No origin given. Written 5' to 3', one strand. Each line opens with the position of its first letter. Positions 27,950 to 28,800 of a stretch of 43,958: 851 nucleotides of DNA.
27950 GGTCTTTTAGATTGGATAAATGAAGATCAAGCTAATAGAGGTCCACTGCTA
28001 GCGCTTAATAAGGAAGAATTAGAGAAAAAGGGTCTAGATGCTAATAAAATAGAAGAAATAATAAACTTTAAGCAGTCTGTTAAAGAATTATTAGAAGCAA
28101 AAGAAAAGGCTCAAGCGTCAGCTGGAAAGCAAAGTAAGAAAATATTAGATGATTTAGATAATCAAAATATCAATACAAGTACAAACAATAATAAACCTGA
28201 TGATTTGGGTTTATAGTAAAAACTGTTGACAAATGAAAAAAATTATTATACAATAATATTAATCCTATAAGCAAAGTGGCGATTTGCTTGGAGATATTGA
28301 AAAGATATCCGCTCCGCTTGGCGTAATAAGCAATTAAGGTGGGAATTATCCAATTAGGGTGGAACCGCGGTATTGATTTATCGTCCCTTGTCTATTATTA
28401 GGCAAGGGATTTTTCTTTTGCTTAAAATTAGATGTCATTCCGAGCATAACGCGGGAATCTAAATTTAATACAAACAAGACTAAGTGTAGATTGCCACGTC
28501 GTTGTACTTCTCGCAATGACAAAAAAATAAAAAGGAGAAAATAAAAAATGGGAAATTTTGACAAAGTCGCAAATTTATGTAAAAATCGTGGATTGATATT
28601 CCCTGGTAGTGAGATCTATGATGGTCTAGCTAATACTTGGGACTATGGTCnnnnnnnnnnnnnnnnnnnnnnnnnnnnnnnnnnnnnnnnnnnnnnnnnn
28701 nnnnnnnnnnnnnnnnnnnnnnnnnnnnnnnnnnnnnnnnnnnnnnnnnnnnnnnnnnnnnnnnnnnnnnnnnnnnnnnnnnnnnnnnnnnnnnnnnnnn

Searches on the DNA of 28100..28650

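Call 51: search_rna_families(source=window, start=28100, end=28650, threshold=evalue, max_evalue=10, show_alignments=1)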
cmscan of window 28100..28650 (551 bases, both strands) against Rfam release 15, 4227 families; matches with E-value up to 10: 10.
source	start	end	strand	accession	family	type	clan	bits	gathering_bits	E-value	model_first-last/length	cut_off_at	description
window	28258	28391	+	RF00230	T-box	Cis-reg; leader;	-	47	93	2.9e-09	1-219/219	no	T-box leader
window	28343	28419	+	RF02371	PyrG_leader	Cis-reg; leader;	-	26.5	65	0.24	1-78/78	no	PyrG leader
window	28282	28417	+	RF00515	PyrR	Cis-reg;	-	22.8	54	0.76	1-115/115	no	PyrR binding site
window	28371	28417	+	RF02399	NsiR1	Gene; sRNA;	-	22.2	39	0.047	1-60/60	no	Nitrogen stress-induced RNA 1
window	28291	28424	+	RF00557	L10_leader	Cis-reg; leader;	-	19.8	44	0.6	1-138/138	no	Ribosomal protein L10 leader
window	28494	28591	+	RF01577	RNase_P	Gene; ribozyme;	CL00002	16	100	4.2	27-193/626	no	Plasmodium RNase_P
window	28405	28421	+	RF00489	ctRNA_p42d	Gene; antisense;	-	15.9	50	1.8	1-46/46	no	ctRNA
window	28368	28551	+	RF01578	RUF1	Gene; sRNA;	-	15.3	70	2.1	1-264/264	no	Plasmodium RNA of unkown function RUF1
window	28483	28550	+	RF03084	DUF2815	Gene; sRNA;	-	15.1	41.2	6.9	1-62/62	no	DUF2815 RNA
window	28192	28254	+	RF02060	STnc410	Gene; sRNA;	-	11.6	50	6.6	36-98/158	no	Enterobacterial sRNA STnc410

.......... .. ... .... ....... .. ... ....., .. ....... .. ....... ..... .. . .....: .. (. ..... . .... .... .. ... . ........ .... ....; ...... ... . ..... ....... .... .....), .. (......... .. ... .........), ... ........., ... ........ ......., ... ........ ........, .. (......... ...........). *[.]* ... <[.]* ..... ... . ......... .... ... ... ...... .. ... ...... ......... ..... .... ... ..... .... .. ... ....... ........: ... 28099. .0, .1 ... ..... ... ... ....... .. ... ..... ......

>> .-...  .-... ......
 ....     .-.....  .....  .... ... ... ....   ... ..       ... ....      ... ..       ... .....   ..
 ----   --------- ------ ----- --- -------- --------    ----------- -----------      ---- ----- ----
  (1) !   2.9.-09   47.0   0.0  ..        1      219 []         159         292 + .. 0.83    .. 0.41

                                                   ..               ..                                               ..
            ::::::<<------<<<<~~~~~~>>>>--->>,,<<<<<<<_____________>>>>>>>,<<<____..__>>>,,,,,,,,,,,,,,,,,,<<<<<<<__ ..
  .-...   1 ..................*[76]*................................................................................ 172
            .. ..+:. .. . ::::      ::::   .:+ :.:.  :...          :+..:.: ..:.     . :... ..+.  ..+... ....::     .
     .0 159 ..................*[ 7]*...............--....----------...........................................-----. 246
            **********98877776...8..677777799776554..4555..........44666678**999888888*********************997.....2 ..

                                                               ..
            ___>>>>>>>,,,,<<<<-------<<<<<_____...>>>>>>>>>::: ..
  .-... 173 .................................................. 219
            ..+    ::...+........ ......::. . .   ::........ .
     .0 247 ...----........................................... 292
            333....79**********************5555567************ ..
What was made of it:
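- Checked: A T-box-like element with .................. and a terminator lies at 28258-28391 (47 bits, below Rfam's 93-bit cut-off, E 2.9e-9, call 51).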
